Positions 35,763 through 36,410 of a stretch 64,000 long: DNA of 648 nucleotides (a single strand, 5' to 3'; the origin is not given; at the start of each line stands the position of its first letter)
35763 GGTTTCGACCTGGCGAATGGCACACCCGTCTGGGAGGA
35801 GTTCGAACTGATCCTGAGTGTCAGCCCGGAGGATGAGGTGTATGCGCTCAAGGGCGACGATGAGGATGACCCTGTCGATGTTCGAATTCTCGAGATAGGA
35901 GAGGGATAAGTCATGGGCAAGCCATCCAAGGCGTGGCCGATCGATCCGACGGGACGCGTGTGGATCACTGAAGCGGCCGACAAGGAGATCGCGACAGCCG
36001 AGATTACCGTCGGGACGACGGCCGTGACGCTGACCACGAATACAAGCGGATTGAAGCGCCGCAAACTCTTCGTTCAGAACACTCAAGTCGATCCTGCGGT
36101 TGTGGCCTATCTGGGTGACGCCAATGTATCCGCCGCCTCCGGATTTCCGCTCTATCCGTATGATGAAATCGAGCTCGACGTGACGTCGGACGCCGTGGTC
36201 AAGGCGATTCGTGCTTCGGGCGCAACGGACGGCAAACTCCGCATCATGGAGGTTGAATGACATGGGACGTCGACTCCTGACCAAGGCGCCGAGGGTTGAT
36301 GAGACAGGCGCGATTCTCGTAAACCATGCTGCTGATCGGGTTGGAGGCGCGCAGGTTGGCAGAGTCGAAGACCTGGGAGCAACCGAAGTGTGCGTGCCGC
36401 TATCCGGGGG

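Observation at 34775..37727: Compositionally foreign, tightly coupled operon: five tandem divergent paralogs of an unnamed ~115-aa protein plus a secreted partner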

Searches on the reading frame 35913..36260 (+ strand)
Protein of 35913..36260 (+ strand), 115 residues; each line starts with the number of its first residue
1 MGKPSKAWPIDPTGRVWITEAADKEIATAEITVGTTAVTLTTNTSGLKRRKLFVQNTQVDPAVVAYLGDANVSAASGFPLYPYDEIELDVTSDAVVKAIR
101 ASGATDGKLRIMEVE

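Call 3: search_protein_families(library=pfam, max_evalue=1, proteins=[window:35913-36260:+])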
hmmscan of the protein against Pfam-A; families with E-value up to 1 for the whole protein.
window:35913-36260:+ (115 aa): 0 families

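Call 4: search_protein_families(library=phrogs, max_evalue=1, proteins=[window:35913-36260:+])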
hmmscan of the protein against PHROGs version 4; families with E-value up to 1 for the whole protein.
window:35913-36260:+ (115 aa): 2 families
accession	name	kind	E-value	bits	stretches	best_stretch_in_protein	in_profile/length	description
phrog_30212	-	unknown function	9.4e-08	33.1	1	12-107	105-196/202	-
phrog_33284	-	unknown function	0.17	12.6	1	21-114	107-199/201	-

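Call 8: find_homologous_proteins(query=window:35913-36260:+, max_evalue=0.001)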
Query window:35913-36260:+ (115 aa): 26 proteins with E <= 0.001 among 32 candidates.
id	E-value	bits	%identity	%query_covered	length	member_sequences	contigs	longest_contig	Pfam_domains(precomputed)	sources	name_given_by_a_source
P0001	8.1e-67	240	99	100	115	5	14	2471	-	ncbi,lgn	-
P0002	4.1e-56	205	84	100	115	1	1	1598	-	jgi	jgi:hypothetical protein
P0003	4.4e-53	196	82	100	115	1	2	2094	-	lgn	-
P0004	8.1e-53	195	81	100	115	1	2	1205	-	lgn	-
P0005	3.3e-49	183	75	100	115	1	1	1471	-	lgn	-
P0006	1.2e-48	181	75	100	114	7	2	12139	-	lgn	-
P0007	2.0e-46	174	75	100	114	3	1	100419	-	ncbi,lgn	-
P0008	6.8e-46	172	74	100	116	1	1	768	-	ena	-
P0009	1.0e-45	172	68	100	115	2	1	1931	-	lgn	-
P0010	2.6e-45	171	71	100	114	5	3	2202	-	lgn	-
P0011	1.0e-44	169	73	100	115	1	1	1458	-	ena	-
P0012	2.8e-44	167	71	100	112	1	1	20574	-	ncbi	-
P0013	4.7e-44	167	71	100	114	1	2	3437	-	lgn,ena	-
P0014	3.7e-43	164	72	100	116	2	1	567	-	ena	-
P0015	4.1e-43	163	70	100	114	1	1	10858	-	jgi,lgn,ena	-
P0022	4.2e-34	135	60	100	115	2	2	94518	-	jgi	jgi:hypothetical protein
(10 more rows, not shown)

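Call 9: search_dna_similar(query=window:35913-36260:+, collection=phages, mode=protein, max_evalue=0.01)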
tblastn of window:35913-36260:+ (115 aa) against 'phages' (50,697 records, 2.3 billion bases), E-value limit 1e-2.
No match.

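Call 10: find_encoding_contigs(protein=P0007, flank=8000, max_places=3)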
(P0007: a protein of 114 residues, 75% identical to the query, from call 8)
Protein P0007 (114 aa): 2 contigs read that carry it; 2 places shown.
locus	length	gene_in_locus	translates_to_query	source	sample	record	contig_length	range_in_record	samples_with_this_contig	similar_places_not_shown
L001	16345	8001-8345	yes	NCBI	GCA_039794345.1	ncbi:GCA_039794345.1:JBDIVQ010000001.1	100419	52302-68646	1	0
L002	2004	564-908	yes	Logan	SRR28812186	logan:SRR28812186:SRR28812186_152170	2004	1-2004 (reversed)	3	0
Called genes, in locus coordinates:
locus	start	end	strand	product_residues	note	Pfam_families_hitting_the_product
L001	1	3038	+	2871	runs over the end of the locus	-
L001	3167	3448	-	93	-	PF01329:Pterin_4a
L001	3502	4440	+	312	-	PF00749:tRNA-synt_1c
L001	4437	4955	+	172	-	PF02643:DUF192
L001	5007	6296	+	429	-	PF07228:SpoIIE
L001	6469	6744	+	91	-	-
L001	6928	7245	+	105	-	-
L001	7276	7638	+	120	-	-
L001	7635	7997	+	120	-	-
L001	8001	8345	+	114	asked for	-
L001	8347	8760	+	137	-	-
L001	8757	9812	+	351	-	-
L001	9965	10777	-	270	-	PF25025:EF-Ts_N, PF00889:EF_TS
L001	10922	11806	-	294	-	PF00318:Ribosomal_S2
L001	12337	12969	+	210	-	PF21176:RecR_HhH, PF02132:RecR_ZnF, PF01751:Toprim (faint), PF13662:Toprim_4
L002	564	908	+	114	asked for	-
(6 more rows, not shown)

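Call 11: find_encoding_contigs(protein=P0022, flank=8000, max_places=3)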
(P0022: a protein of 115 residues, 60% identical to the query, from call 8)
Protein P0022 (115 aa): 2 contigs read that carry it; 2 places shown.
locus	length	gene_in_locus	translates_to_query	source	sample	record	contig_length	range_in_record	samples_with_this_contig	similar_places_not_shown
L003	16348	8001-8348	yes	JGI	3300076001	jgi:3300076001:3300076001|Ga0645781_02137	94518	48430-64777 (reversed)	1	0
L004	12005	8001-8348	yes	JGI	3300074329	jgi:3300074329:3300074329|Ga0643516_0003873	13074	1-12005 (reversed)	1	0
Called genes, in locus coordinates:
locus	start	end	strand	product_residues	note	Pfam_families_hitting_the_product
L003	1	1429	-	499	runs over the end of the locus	PF08811:DUF1800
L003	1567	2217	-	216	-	PF09997:DUF2238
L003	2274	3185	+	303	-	-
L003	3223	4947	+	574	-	PF00999:Na_H_Exchanger, PF02254:TrkA_N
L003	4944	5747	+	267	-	PF00582:Usp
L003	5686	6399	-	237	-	PF00006:ATP-synt_ab, PF22919:ATP-synt_VA_C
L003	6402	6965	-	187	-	PF00006:ATP-synt_ab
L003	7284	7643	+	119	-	-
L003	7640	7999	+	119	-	-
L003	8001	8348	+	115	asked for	-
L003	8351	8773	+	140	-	-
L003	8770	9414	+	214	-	-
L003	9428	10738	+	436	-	PF08442:ATP-grasp_2, PF00549:Ligase_CoA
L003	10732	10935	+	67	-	-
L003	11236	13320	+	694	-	-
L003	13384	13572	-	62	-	-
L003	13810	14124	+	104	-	PF01909:NTP_transf_2, PF18765:Polbeta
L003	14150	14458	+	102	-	PF01934:HepT-like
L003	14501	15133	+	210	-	PF04299:FMN_bind_2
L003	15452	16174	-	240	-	PF08713:DNA_alkylation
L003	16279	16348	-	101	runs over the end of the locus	PF00543:P-II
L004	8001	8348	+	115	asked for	-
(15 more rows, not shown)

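Call 15: find_homologous_proteins(query=A3, max_evalue=0.001)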
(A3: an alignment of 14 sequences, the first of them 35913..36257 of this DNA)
Query A3 (14 sequences) (115 aa, profile of the alignment): 158 proteins with E <= 0.001 among 3177 candidates; the best 120 are listed.
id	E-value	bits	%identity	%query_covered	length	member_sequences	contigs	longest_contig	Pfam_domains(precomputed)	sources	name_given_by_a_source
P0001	4.7e-47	176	99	100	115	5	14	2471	-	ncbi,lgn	-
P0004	4.7e-47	176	81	100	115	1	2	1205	-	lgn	-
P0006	3.5e-46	174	75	100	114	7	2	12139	-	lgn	-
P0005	7.5e-46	173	75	100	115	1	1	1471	-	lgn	-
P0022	8.1e-46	172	60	100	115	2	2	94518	-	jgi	jgi:hypothetical protein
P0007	4.8e-45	170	75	100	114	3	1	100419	-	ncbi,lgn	-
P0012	7.7e-45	169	71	100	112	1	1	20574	-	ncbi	-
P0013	1.1e-44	169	71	100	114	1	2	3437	-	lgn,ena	-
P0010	2.7e-44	168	71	100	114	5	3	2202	-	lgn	-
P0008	6.0e-44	166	74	100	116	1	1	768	-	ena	-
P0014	6.3e-44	166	72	100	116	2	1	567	-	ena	-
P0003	1.2e-43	166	82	100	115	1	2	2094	-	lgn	-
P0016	1.5e-43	165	70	100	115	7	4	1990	-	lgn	-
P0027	3.5e-43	164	58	100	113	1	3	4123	-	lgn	-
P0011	4.1e-43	164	73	100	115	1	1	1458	-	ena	-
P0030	4.3e-34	135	29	91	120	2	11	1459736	-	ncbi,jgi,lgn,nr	ncbi:MAG: hypothetical protein KJZ69_13775 [Phycisphaerales bacterium]|nr:hypothetical protein [Phyc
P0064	3.2e-26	109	34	80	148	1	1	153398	-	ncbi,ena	-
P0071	2.1e-23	100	33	78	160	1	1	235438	-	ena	-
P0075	1.7e-17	81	35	99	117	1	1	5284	-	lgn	-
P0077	1.2e-16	78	33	57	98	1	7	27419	-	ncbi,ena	-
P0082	2.4e-9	55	29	94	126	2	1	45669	-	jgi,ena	-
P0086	5.3e-8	51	32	57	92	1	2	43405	-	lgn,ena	-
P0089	1.3e-7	49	32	63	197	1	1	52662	-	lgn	-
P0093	2.3e-6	45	26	70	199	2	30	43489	-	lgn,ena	-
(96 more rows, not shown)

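Call 17: find_encoding_contigs(protein=P0093, flank=10000, max_places=2)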
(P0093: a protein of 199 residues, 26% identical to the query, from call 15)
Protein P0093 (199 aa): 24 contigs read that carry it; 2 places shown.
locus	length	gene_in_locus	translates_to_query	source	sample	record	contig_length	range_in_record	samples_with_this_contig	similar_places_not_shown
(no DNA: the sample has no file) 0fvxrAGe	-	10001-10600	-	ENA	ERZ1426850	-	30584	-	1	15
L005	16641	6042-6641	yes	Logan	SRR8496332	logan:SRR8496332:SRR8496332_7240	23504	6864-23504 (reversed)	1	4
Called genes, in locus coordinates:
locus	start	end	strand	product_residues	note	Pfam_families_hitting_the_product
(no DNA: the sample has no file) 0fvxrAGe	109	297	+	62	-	-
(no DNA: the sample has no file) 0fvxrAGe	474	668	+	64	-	-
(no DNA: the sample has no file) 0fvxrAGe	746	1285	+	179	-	-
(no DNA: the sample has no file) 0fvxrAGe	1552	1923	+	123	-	-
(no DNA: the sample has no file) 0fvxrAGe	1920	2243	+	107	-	-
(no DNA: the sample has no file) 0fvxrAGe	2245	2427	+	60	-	-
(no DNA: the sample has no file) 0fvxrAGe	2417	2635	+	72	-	-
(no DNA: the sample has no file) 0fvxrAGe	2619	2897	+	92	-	-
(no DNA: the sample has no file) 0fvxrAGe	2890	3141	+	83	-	-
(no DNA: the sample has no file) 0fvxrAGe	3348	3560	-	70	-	-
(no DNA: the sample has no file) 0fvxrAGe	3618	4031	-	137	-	PF18925:DUF5675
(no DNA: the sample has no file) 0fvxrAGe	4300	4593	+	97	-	-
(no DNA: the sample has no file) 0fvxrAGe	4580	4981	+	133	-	-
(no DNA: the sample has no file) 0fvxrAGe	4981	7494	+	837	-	PF03237:Terminase_6N (weak)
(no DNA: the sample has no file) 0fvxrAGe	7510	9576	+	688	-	-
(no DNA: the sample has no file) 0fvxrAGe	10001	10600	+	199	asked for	-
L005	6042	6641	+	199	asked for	-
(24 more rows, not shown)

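Call 18: find_encoding_contigs(protein=P0086, flank=10000, max_places=2)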
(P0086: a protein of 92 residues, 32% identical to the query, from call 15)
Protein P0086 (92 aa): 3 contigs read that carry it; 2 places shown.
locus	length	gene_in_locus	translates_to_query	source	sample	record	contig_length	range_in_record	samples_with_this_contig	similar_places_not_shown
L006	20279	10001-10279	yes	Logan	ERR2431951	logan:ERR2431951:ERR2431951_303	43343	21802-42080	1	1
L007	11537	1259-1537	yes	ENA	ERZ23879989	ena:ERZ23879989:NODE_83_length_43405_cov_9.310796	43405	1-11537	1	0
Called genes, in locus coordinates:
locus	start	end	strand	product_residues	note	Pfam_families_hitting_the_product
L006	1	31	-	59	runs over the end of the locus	-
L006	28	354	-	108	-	-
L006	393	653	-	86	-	-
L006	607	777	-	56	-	-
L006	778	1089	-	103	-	-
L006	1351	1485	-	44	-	-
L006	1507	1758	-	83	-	-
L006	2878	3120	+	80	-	-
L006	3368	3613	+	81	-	-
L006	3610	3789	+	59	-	-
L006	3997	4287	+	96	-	-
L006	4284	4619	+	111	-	-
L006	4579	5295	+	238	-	-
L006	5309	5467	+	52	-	-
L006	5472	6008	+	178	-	PF13489:Methyltransf_23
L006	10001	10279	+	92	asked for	-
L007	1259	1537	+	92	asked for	-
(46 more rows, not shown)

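Call 26: find_encoding_contigs(protein=P0030, flank=8000, max_places=3)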
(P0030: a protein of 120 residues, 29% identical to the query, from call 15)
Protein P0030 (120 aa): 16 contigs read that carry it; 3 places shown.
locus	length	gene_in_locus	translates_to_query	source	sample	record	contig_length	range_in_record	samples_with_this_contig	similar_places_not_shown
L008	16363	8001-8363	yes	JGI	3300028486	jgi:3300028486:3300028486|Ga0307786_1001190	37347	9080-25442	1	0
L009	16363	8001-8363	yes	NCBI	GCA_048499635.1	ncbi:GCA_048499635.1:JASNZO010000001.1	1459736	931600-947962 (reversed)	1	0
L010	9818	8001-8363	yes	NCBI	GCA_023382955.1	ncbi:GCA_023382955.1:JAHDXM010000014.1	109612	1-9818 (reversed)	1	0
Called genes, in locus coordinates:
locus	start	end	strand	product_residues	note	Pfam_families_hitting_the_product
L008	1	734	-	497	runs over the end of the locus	PF00072:Response_reg, PF00158:Sigma54_activat, PF14532:Sigma54_activ_2, PF00004:AAA (weak), PF07728:AAA_5, PF25601:AAA_lid_14, PF02954:HTH_8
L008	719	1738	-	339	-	PF00512:HisKA, PF02518:HATPase_c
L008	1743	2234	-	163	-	-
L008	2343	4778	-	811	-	PF13428:TPR_14 (faint), PF23300:HEAT_Nup120 (faint), PF00515:TPR_1 (faint), PF07719:TPR_2 (faint), PF13414:TPR_11 (faint), PF13424:TPR_12 (faint), PF13432:TPR_16 (faint), PF14559:TPR_19 (faint), +6 more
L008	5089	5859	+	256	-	PF01163:RIO1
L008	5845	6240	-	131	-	-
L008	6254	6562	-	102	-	-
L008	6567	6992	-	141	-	PF00072:Response_reg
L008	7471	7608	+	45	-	-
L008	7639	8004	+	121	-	-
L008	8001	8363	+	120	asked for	-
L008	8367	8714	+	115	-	-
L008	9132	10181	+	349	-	-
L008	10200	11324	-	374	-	PF00465:Fe-ADH, PF13685:Fe-ADH_2, PF01761:DHQ_synthase, PF24621:DHQS_C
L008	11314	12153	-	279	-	-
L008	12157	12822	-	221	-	PF02661:Fic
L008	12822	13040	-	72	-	-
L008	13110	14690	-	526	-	PF00117:GATase, PF07722:Peptidase_C26 (faint), PF02540:NAD_synthase (faint), PF03054:tRNA_Me_trans (faint), PF00958:GMP_synt_C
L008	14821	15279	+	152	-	-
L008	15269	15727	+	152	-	PF13581:HATPase_c_2, PF02518:HATPase_c (weak)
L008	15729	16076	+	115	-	PF01740:STAS, PF13466:STAS_2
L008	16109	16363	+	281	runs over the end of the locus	PF02405:MlaE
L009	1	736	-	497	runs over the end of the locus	PF00072:Response_reg, PF00158:Sigma54_activat, PF14532:Sigma54_activ_2, PF00004:AAA (weak), PF07728:AAA_5, PF25601:AAA_lid_14, PF02954:HTH_8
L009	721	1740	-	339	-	PF00512:HisKA, PF02518:HATPase_c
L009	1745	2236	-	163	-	-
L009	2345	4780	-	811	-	PF13428:TPR_14 (faint), PF23300:HEAT_Nup120 (faint), PF00515:TPR_1 (faint), PF07719:TPR_2 (faint), PF13414:TPR_11 (faint), PF13424:TPR_12 (faint), PF13432:TPR_16 (faint), PF14559:TPR_19 (faint), +6 more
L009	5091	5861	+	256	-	PF01163:RIO1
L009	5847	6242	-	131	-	-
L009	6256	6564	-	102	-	-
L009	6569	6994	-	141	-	PF00072:Response_reg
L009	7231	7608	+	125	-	-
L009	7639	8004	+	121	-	-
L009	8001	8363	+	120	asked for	-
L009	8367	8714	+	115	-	-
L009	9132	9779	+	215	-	-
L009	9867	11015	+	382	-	PF05598:DUF772, PF01609:DDE_Tnp_1, PF13751:DDE_Tnp_1_6 (weak)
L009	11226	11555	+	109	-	-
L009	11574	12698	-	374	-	PF00465:Fe-ADH, PF13685:Fe-ADH_2, PF01761:DHQ_synthase, PF24621:DHQS_C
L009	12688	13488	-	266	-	-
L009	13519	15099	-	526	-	PF00117:GATase, PF07722:Peptidase_C26 (faint), PF02540:NAD_synthase (faint), PF03054:tRNA_Me_trans (faint), PF00958:GMP_synt_C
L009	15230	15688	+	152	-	-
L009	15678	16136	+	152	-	PF13581:HATPase_c_2, PF02518:HATPase_c (weak)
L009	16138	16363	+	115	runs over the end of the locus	PF01740:STAS, PF13466:STAS_2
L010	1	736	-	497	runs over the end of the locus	PF00072:Response_reg, PF00158:Sigma54_activat, PF14532:Sigma54_activ_2, PF00004:AAA (weak), PF07728:AAA_5, PF25601:AAA_lid_14, PF02954:HTH_8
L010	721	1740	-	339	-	PF00512:HisKA, PF02518:HATPase_c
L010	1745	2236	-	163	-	-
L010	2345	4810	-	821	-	PF23300:HEAT_Nup120 (faint), PF13428:TPR_14 (faint), PF21033:RMD1-3 (faint), PF00515:TPR_1 (faint), PF07719:TPR_2 (faint), PF12895:ANAPC3 (faint), PF13181:TPR_8 (faint), PF13414:TPR_11 (faint), +6 more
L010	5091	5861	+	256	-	PF01163:RIO1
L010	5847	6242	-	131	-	-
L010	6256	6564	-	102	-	-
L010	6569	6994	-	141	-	PF00072:Response_reg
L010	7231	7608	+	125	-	-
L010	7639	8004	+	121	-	-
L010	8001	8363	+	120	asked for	-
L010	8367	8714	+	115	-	-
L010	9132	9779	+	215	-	-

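Call 27: find_encoding_contigs(protein=P0064, flank=8000, max_places=2)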
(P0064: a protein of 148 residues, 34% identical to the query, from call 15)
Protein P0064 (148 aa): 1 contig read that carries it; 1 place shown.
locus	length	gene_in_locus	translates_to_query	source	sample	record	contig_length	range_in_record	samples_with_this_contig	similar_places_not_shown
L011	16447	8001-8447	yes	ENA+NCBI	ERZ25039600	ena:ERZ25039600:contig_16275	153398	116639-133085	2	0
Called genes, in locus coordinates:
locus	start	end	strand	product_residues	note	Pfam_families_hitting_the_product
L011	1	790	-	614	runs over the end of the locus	PF20604:DUF6798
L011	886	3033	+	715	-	PF07992:Pyr_redox_2, PF00586:AIRS, PF02769:AIRS_C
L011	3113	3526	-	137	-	PF00380:Ribosomal_S9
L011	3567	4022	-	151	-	PF00572:Ribosomal_L13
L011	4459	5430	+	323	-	-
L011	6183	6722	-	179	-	-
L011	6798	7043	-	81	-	-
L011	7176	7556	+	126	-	-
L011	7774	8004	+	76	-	-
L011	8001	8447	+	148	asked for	-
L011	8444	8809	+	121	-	-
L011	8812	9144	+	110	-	-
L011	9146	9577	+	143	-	-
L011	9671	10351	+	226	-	-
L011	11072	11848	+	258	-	PF02599:CsrA, PF00072:Response_reg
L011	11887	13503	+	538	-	PF13493:DUF4118, PF00512:HisKA, PF02518:HATPase_c, PF00072:Response_reg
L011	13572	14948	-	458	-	-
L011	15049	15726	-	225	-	-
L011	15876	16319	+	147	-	-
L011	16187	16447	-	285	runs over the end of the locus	-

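Call 28: find_encoding_contigs(protein=P0071, flank=8000, max_places=2)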
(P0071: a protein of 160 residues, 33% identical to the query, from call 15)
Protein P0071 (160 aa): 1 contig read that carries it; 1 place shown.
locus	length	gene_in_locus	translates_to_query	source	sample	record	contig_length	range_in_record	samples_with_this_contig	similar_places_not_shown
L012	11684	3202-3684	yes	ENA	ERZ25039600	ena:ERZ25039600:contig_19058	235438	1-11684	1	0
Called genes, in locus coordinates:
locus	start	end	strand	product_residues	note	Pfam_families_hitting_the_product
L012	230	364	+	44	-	-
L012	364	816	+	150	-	-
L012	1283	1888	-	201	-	-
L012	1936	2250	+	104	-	PF00903:Glyoxalase (faint), PF12681:Glyoxalase_2 (weak)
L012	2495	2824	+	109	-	-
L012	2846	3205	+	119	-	-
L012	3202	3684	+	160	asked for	-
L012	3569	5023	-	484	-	PF13546:DDE_5, PF01609:DDE_Tnp_1 (weak)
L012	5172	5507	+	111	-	-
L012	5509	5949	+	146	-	-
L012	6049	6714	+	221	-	-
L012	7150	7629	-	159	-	-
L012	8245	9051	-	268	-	-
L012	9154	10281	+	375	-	PF13685:Fe-ADH_2, PF01761:DHQ_synthase, PF24621:DHQS_C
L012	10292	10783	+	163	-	PF14520:HHH_5, PF02481:DNA_processg_A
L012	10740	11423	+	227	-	PF02481:DNA_processg_A, PF17782:WHD_DprA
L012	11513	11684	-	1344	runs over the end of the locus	PF13583:Reprolysin_4, PF13688:Reprolysin_5, PF13574:Reprolysin_2, PF13582:Reprolysin_3, PF09458:H_lectin (faint)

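Call 30: predict_structure(alignment_id=A4)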
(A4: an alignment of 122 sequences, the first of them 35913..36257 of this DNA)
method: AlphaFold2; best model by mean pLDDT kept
length: 115 residues; sequences in the alignment: 122
mean_pLDDT: 88.2   pTM: 0.76
mean pLDDT of the five models: 88.2, 87.7, 85.6, 84.6, 84.4
residues with pLDDT >= 90: 74; 70-90: 27; 50-70: 11; < 50: 3
segments of 3 or more residues with pLDDT < 50: 1-3
pLDDT, mean of each block of 10 residues (from residue 1): 61 75 86 95 90 94 95 95 94 92 92 93
secondary structure, 60 per line:
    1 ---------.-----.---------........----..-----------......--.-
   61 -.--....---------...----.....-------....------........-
elements in order: E26-33 E51-56 E65-68 E78-80 E85-89 E97-100 E107-114

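Call 32: find_related_loci(query=window:35913-36257:+, collection=genome_contigs, flank=6000)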
Query window:35913-36257:+ (115 aa) in genome_contigs; peptide patterns used: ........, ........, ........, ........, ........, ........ (x = any residue, [..] = any of these).
305 stretches matched a pattern; 3 encode a relative of the query (tblastn E <= 1e-3); 3 distinct loci.
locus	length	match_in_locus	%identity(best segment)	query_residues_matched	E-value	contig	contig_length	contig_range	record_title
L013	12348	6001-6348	67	1-115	3e-47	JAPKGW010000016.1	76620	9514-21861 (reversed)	MAG: Phycisphaerales bacterium isolate PDA_C_MAG.101 MAG.101_16, whole genome shotgun sequence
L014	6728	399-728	63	1-114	4e-44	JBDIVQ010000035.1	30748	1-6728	MAG: Phycisphaerae bacterium isolate Bin_17 NODE_594_length_30748_cov_28.290748, whole genome shotgun sequence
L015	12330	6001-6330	63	1-114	7e-44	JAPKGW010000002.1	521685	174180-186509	MAG: Phycisphaerales bacterium isolate PDA_C_MAG.101 MAG.101_2, whole genome shotgun sequence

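Call 36: search_protein_representatives(alignment_id=A4)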
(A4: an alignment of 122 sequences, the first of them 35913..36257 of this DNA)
Query: 122 sequences, 130 profile positions. Proteins with E-value up to 0.001 (for the whole library): 14068; up to 1e-10: 2558; up to 1e-30: 6. The best 150 are listed.
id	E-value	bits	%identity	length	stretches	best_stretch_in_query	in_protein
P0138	6.7e-52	190.7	-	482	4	41-122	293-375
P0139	3.2e-47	175.6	-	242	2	19-129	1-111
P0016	1.3e-36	141.3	-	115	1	19-127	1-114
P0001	5.2e-36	139.4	-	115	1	19-127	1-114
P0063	2.8e-34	133.7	-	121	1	14-128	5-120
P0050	2.5e-33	130.7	-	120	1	19-129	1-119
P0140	4.4e-30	120.2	-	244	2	14-128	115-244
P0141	1.8e-29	118.2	-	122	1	14-129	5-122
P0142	2.5e-25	104.8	-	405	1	21-127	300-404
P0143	2.0e-24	101.9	-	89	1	42-127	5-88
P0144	2.8e-24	101.4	-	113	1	19-127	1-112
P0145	4.0e-24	100.9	-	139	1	35-127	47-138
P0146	1.5e-23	99.0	-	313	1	22-127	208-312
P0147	1.7e-23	98.8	-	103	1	39-127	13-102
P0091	4.3e-23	97.6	-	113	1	32-127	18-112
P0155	2.2e-22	95.3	-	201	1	7-127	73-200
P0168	2.6e-21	91.8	-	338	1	28-128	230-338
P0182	1.0e-20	89.9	-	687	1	30-127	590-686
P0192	4.7e-20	87.7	-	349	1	23-127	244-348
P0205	1.4e-19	86.3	-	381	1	30-128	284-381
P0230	5.7e-19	84.2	-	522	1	44-129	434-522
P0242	7.8e-19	83.8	-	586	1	39-129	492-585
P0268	1.9e-18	82.5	-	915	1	43-128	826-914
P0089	2.2e-18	82.4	-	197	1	31-128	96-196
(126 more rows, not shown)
